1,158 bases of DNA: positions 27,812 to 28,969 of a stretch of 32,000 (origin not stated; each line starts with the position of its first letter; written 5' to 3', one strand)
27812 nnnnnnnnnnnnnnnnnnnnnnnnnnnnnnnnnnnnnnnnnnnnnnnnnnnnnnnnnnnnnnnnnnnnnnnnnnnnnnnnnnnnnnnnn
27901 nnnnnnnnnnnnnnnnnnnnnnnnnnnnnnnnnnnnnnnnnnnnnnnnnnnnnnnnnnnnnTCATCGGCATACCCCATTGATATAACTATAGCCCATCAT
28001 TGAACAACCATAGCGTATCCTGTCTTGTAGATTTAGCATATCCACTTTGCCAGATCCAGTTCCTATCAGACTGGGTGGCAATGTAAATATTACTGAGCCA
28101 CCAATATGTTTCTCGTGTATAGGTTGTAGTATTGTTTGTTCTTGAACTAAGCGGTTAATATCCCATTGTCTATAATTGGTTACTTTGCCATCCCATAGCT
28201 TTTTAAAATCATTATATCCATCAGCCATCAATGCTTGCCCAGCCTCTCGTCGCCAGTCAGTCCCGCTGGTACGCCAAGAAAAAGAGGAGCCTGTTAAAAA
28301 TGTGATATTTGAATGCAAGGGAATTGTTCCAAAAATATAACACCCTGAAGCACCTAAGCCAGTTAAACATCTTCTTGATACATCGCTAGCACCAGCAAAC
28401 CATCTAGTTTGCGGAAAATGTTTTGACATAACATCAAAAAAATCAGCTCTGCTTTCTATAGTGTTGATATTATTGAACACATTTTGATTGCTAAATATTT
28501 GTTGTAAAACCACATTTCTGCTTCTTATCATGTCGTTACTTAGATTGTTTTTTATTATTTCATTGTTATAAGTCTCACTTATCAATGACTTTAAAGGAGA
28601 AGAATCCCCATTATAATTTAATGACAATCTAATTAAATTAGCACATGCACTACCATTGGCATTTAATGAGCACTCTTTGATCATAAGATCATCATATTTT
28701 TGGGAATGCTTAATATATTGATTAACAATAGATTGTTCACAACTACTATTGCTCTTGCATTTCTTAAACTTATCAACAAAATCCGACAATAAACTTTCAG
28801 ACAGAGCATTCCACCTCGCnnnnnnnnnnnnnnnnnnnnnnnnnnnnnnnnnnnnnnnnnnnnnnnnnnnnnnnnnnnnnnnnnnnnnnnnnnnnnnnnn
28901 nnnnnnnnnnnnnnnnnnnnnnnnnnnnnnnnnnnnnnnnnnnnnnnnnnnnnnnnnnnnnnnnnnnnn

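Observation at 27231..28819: Expressed toxin CT1: cysteine-rich domain of unrecognised family paired with a ~7-TM immunity protein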

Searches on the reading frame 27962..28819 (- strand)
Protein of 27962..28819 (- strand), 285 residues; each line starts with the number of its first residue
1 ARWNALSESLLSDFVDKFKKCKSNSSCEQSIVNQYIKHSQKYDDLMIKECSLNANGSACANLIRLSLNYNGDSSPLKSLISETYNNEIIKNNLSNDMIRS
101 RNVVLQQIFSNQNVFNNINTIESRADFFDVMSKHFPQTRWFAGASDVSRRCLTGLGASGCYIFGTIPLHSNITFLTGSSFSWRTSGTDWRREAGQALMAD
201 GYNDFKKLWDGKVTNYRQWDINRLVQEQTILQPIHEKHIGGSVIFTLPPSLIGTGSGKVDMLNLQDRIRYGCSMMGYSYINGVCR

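Call 6: search_protein_families(library=pfam, proteins=[window:27962-28819:-], max_evalue=1)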
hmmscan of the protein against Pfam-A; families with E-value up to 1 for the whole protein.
window:27962-28819:- (285 aa): 1 family
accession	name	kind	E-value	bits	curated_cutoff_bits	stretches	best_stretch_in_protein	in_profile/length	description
PF21726.2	DUF6862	-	0.0074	16.7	24.1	1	14-64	6-56/67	Family of unknown function (DUF6862)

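Call 7: search_protein_families(library=ncbifam, proteins=[window:27962-28819:-], max_evalue=1)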
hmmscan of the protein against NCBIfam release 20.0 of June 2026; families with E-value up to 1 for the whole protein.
window:27962-28819:- (285 aa): 1 family
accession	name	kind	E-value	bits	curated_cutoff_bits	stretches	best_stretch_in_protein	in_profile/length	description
NF011794.0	PRK15262.1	equivalog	0.034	13.7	132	1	47-140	84-169/200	fimbrial-like protein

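Call 10: search_solved_structures(query=window:27962-28819:-, max_evalue=10, show_alignments=2)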
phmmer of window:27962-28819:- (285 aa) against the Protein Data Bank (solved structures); distinct sequences matched with E-value up to 10: 2.
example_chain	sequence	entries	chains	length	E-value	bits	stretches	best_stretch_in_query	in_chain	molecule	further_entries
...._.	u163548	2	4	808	0.069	15.8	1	71-142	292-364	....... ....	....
6utc_A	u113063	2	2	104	0.64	12.6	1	66-117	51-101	Transcriptional activator ToxR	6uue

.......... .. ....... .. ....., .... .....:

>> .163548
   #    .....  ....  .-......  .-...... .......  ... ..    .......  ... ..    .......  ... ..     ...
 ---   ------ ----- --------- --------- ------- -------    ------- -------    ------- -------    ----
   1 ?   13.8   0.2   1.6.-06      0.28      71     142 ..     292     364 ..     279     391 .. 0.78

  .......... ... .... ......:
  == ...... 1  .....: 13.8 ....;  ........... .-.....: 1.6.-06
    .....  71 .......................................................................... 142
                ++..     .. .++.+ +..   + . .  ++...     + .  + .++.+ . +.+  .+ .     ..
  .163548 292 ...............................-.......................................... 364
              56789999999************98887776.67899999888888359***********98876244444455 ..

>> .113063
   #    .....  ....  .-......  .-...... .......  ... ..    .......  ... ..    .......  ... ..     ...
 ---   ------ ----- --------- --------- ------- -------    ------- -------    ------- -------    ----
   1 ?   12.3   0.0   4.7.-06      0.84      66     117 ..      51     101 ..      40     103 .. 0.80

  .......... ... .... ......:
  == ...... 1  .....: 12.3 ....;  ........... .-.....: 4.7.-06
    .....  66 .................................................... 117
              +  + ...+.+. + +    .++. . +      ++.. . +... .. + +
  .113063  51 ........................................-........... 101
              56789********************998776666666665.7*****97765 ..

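Call 11: find_homologous_proteins(query=window:27962-28819:-)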
Query window:27962-28819:- (285 aa): 2 proteins with E <= 0.001 among 470 candidates.
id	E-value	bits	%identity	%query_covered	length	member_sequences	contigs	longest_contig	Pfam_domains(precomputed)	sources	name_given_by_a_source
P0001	2.3e-141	488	74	100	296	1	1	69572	-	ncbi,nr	ncbi:MAG: hypothetical protein Q4B81_04295 [Moraxella sp.]|nr:hypothetical protein [Moraxella sp.]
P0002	3.2e-141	488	73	100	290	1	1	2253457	-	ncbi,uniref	ncbi:hypothetical protein [Moraxella sp. ZY200743]|uniref:hypothetical protein n=1 Tax=Moraxella sp.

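Call 21: find_encoding_contigs(protein=P0002, flank=8000, max_places=3)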
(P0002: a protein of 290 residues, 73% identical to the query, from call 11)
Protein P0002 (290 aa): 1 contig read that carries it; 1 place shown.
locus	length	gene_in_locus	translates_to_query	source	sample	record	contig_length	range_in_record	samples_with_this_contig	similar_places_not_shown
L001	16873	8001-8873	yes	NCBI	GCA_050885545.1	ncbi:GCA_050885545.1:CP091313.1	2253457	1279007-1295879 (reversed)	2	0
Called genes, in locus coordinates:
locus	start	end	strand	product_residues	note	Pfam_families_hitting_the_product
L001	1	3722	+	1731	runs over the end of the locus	PF05860:TPS, PF04830:DUF637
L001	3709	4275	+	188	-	-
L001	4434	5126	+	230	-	PF04829:PT-VENN (weak)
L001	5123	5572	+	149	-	-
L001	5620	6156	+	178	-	-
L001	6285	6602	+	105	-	-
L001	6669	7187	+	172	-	-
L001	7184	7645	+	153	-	-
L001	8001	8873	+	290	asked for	-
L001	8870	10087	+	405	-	PF11299:DUF3100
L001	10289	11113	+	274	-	PF00106:adh_short, PF13561:adh_short_C2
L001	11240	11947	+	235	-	PF06912:DUF1275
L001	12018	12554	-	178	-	PF00719:Pyrophosphatase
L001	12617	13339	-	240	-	PF21948:LplA-B_cat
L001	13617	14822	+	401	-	PF17767:NAPRTase_N, PF04095:NAPRTase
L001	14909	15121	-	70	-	-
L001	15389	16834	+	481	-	PF00939:Na_sulph_symp, PF03600:CitMHS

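Call 22: find_encoding_contigs(protein=P0001, flank=8000, max_places=3)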
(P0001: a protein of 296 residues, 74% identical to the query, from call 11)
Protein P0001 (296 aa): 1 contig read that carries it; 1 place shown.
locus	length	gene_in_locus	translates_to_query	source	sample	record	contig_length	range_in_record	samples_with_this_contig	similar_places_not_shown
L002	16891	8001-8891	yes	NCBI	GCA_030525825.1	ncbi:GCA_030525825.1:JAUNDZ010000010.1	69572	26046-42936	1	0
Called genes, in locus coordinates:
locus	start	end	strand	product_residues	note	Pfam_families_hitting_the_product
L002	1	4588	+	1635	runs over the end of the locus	PF05860:TPS, PF04830:DUF637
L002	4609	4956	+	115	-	-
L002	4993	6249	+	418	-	PF04830:DUF637, PF04829:PT-VENN, PF15529:Ntox24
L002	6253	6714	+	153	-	-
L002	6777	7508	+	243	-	PF04829:PT-VENN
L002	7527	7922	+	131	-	-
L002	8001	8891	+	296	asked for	-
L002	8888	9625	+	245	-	-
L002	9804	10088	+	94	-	-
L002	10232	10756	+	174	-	-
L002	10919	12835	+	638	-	PF08479:POTRA_2 (weak), PF17287:POTRA_3, PF03865:ShlB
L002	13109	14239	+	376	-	PF01118:Semialdhyde_dh, PF02774:Semialdhyde_dhC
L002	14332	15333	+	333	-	PF00710:Asparaginase, PF17763:Asparaginase_C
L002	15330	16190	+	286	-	PF01416:PseudoU_synth_1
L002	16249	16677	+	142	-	-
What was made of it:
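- On CDI CdiA-CT/CdiI toxin-immunity module: The related locus L002 carries a ShlB/POTRA gene (call 22).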

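Call 27: search_protein_representatives(alignment_id=A1)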
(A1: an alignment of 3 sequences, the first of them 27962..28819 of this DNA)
Query: 3 sequences, 290 profile positions. Proteins with E-value up to 0.001 (for the whole library): 60; up to 1e-10: 44; up to 1e-30: 2. The best 60 are listed.
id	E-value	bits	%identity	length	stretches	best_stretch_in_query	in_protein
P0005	6.9e-69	248.9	-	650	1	5-286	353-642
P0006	2.8e-46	174.7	-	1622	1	6-287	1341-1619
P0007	8.2e-30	120.6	-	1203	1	4-287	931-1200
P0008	2.6e-28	115.7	-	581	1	6-287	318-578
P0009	2.4e-27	112.6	-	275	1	98-287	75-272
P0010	5.0e-26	108.2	-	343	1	91-287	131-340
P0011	2.2e-25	106.1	-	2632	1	21-287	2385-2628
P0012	2.8e-25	105.8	-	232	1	54-287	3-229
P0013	3.2e-25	105.6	-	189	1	124-287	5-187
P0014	6.0e-25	104.7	-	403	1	3-279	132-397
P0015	3.7e-23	98.8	-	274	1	33-283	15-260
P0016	1.6e-22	96.7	-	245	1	116-287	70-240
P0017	2.9e-22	95.8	-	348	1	2-283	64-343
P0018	3.8e-22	95.5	-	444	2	19-160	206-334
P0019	5.7e-22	94.9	-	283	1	110-287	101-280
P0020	6.1e-22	94.8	-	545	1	37-287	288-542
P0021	1.3e-21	93.8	-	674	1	13-287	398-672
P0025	2.9e-20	89.3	-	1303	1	97-287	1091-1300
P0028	4.6e-20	88.6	-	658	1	97-287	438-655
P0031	6.7e-18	81.5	-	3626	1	97-287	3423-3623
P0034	1.7e-15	73.7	-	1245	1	8-289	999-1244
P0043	2.8e-12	63.1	-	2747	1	45-287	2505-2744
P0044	7.9e-12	61.6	-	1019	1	5-282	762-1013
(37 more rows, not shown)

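Call 31: search_protein_families(library=pfam, proteins=[P0005, P0007, P0008, P0020, P0025, P0028, P0034, P0044, P0021, P0010], max_evalue=0.01)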
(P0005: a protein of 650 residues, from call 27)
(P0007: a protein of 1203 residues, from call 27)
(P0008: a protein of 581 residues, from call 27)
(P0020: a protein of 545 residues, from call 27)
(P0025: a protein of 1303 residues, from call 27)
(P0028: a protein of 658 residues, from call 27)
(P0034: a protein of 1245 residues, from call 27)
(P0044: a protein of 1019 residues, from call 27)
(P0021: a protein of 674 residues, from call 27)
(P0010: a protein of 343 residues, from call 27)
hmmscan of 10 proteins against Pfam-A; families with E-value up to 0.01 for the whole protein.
P0005 (650 aa): 2 families
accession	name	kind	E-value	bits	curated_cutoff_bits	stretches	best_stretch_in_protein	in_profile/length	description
PF04830.18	DUF637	-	7.7e-37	127.1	26.6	1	139-295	3-168/168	Possible hemagglutinin (DUF637)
PF04829.18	PT-VENN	-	0.0023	18.5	20.3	1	321-361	9-52/52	Pre-toxin domain with VENN motif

P0007 (1203 aa): 3 families
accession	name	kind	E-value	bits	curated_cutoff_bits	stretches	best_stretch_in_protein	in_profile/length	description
PF13332.12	Fil_haemagg_2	-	5.5e-53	180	22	3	378-544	1-169/170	Hemagglutinin repeat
PF04829.18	PT-VENN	-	2.6e-15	56.7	20.3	1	889-939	1-51/52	Pre-toxin domain with VENN motif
PF21726.2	DUF6862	-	0.00011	22.6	24.1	1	954-1006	13-60/67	Family of unknown function (DUF6862)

P0008 (581 aa): 2 families
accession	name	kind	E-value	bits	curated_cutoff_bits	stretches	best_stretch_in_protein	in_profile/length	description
PF04829.18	PT-VENN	-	3.6e-05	24.2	20.3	1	275-324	2-51/52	Pre-toxin domain with VENN motif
PF21726.2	DUF6862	-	3.8e-05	24.1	24.1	1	342-383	16-59/67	Family of unknown function (DUF6862)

P0020 (545 aa): 1 family
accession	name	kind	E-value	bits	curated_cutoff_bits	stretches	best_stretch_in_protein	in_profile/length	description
PF21726.2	DUF6862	-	0.00083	19.8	24.1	1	265-326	5-61/67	Family of unknown function (DUF6862)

P0025 (1303 aa): 1 family
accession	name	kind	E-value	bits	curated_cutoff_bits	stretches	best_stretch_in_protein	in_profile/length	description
PF13332.12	Fil_haemagg_2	-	5.8e-65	219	22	4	502-667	1-169/170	Hemagglutinin repeat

P0028 (658 aa): 1 family
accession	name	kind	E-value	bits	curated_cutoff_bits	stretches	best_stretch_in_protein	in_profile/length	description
PF21726.2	DUF6862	-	0.0045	17.4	24.1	1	388-432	21-63/67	Family of unknown function (DUF6862)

P0034 (1245 aa): 2 families
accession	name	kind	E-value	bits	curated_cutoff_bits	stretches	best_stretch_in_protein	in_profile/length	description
PF13332.12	Fil_haemagg_2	-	8.5e-64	215.2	22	5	560-723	1-169/170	Hemagglutinin repeat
PF21726.2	DUF6862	-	2.1e-09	37.7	24.1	1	1005-1063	4-60/67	Family of unknown function (DUF6862)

P0044 (1019 aa): 3 families
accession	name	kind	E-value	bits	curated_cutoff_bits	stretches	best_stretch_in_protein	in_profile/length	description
PF13332.12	Fil_haemagg_2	-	1.1e-38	133.5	22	1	177-344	1-169/170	Hemagglutinin repeat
PF04829.18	PT-VENN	-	3.3e-08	34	20.3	1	719-768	1-50/52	Pre-toxin domain with VENN motif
PF21726.2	DUF6862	-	0.00093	19.6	24.1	1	794-829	20-55/67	Family of unknown function (DUF6862)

P0021 (674 aa): 0 families

P0010 (343 aa): 0 families
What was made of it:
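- On CDI CdiA-CT/CdiI toxin-immunity module: Relatives sit on proteins with TPS, Fil_haemagg_2 and DUF637 domains (calls 21, 22, 31).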

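Call 36: search_solved_structures(query=A2, max_evalue=10, show_alignments=2)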
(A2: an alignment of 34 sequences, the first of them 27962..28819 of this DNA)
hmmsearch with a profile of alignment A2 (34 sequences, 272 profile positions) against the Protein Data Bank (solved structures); distinct sequences matched with E-value up to 10: 0.
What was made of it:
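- On Colicin M (ColM) lipid II phosphoesterase: No PDB sequence-profile match at E<=10 (call 36).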

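Call 45: predict_structure(alignment_id=A2)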
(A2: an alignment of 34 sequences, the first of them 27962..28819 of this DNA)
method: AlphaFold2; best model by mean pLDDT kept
length: 285 residues; sequences in the alignment: 34
mean_pLDDT: 83.6   pTM: 0.84
mean pLDDT of the five models: 83.6, 83.1, 81.7, 81.7, 80.8
residues with pLDDT >= 90: 163; 70-90: 52; 50-70: 53; < 50: 17
segments of 3 or more residues with pLDDT < 50: 1-5, 170-178
pLDDT, mean of each block of 10 residues (from residue 1): 54 88 93 94 97 97 92 65 76 92 98 95 93 97 89 62 56 48 71 94 98 98 97 90 61 60 92 92 91
secondary structure, 60 per line:
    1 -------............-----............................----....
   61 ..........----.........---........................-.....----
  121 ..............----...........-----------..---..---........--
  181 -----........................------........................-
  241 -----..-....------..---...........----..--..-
elements in order: H8-19 H25-52 H57-70 H75-83 H87-110 H112-116 H121-134 H139-149 H171-178 H186-209 H216-239 H249-252 H264-274
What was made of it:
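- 28535..28819 (-): CT1 N-terminal module (aa 1-95): helical hairpins stapled by Cys21-Cys27 (28739-28759) and Cys50-Cys59 (28643-28672); DUF6862-like and modular. AF2 predicts helices with pLDDT 88-97 (call 45).
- The model is all-helical (call 45).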

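Call 48: fold_search(model_id=the predicted structure, library=pdb)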
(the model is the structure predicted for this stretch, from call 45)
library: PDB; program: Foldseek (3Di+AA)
matches with E <= 10: 140; with E <= 0.001: 0
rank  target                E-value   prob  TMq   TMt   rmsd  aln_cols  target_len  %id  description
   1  9qpq_I                3.9e-01  0.33  0.25  0.23  14.2       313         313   10  The structure of the COPI leaf bound to GOLPH3 (released 2025-10-22)
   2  7p0h_A                1.0e+00  0.10  0.16  0.12  15.5       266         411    7  Crystal structure of Helicobacter pylori ComF fused to an artificial alphaREP crystallization helper(named B2) (released 2022-04-06)
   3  7p46_E                1.8e+00  0.06  0.15  0.15  22.6       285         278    8  Crystal Structure of Xanthomonas campestris Tryptophan 2,3-dioxygenase (TDO) (released 2021-10-06)
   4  5fu7_A                2.0e+00  0.10  0.20  0.14  17.2       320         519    9  drosophila nanos NBR peptide bound to the NOT module of the human CCR4-NOT complex (released 2016-03-23)
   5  5fu7_E                2.2e+00  0.08  0.14  0.09  15.1       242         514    9  drosophila nanos NBR peptide bound to the NOT module of the human CCR4-NOT complex (released 2016-03-23)
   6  3pla_A                2.4e+00  0.09  0.18  0.14  19.8       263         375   14  Crystal structure of a catalytically active substrate-bound box C/D RNP from Sulfolobus solfataricus (released 2011-01-26)
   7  9dze_a                2.5e+00  0.33  0.33  0.35  14.5       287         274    9  Computationally Designed Bifaceted Protein Nanomaterial pD5-14 (released 2024-10-30)
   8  6e9t_A                2.5e+00  0.21  0.26  0.30  13.8       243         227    9  DHF58 filament (released 2018-11-21)
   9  8q7e_F                2.6e+00  0.09  0.23  0.10  17.4       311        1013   11  Structure of CUL9-RBX1 ubiquitin E3 ligase complex - hexameric assembly (released 2024-04-17)
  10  7q1f_C                2.6e+00  0.07  0.15  0.18  17.1       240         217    9  CPAP:TUBULIN:IE5 ALPHAREP COMPLEX (released 2022-04-20)
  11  5ic8_A                2.7e+00  0.08  0.20  0.20  18.9       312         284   11  Structure of UTP6 (released 2016-07-06)
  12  4p9t_A                2.7e+00  0.07  0.16  0.18  20.6       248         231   10  Structure of the free form of the N-terminal VH1 domain of monomeric alpha-catenin (released 2015-04-29)
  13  2jdq_A                2.8e+00  0.04  0.15  0.12  16.1       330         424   10  C-terminal domain of influenza A virus polymerase PB2 subunit in complex with human importin alpha5 (released 2007-02-27)
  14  7p46_C                2.9e+00  0.05  0.14  0.14  19.5       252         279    7  Crystal Structure of Xanthomonas campestris Tryptophan 2,3-dioxygenase (TDO) (released 2021-10-06)
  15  8q7e_J                3.0e+00  0.09  0.23  0.11  17.6       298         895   12  Structure of CUL9-RBX1 ubiquitin E3 ligase complex - hexameric assembly (released 2024-04-17)
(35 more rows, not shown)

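Call 53: search_protein_families(library=pfam, alignment_id=A2, max_evalue=0.1)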
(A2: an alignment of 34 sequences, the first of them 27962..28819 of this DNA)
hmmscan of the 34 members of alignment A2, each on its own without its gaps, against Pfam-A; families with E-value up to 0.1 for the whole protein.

A. member 1, window:27962-28819:- (285 aa): 1 family
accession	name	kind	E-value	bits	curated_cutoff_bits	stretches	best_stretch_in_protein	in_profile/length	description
PF21726.2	DUF6862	-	0.0074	16.7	24.1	1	14-64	6-56/67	Family of unknown function (DUF6862)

B. families by the number of members that match (of 34 scanned): 11 families
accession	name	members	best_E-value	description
PF21726.2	DUF6862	19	3.2e-10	Family of unknown function (DUF6862)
PF18247.6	AvrM_N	1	0.0069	Flax-rust effector AvrM N-terminal domain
PF22470.1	Histone_HNS_N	1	0.019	H-NS histone-like proteins, N-terminal domain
PF24161.1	CCDC39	1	0.029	Coiled-coil domain-containing protein 39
PF18215.6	Rtt106_N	1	0.035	Histone chaperone Rtt106 N-terminal domain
PF05315.17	ICEA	1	0.039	ICEA Protein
PF01468.23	GA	1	0.041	GA module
PF10392.15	COG5_N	1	0.053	Conserved oligomeric Golgi complex subunit 5, N-terminal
PF22061.2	CSN7_HB_subdom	1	0.057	CSN7 helical bundle subdomain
PF04357.19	TamB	1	0.076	TamB, inner membrane protein subunit of TAM complex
PF14517.12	Tachylectin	1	0.09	Tachylectin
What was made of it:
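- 28535..28819 (-): 19 of 34 family members match, best E 3e-10 (calls 6, 53).
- On Pfam DUF6862 (PF21726): 19 of 34 family members match, best E 3.2e-10 (call 53).
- On Pore-forming colicin domain: No Pfam match (calls 6, 53).
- On Colicin M (ColM) lipid II phosphoesterase: No Pfam match for any of 34 members (call 53).
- Tried and rejected: Pfam on all 34 aligned members gave the same result (call 53).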

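Call 54: search_protein_families(library=padloc, proteins=[window:27962-28819:-], max_evalue=1)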
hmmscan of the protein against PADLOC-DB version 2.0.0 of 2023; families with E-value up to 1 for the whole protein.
window:27962-28819:- (285 aa): 1 family
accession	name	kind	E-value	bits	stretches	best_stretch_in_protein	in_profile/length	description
PDLC02456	BrxA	-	0.019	12.2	1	136-236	171-268/280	BrxA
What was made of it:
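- Tried and rejected: Pfam, NCBIfam and PADLOC scans of CT1 and CdiI-1 gave only the weak DUF6862 match (calls 6, 7, 54).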

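Call 59: find_homologous_proteins(query=A2, max_evalue=0.00001)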
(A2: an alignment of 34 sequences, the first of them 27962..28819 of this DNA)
Query A2 (34 sequences) (285 aa, profile of the alignment): 4 proteins with E <= 0.00001 among 2123 candidates.
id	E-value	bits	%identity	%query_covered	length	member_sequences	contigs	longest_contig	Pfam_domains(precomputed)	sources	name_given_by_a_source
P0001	5.9e-83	296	74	100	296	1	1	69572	-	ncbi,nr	ncbi:MAG: hypothetical protein Q4B81_04295 [Moraxella sp.]|nr:hypothetical protein [Moraxella sp.]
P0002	2.3e-82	294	73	100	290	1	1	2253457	-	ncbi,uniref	ncbi:hypothetical protein [Moraxella sp. ZY200743]|uniref:hypothetical protein n=1 Tax=Moraxella sp.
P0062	1.7e-49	187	23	96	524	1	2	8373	-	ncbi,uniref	ncbi:hypothetical protein ISP15_18040 [Dyella jejuensis]|uniref:Filamentous hemagglutinin n=1 Tax=Dy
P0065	6.0e-27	113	21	68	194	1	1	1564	-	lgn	-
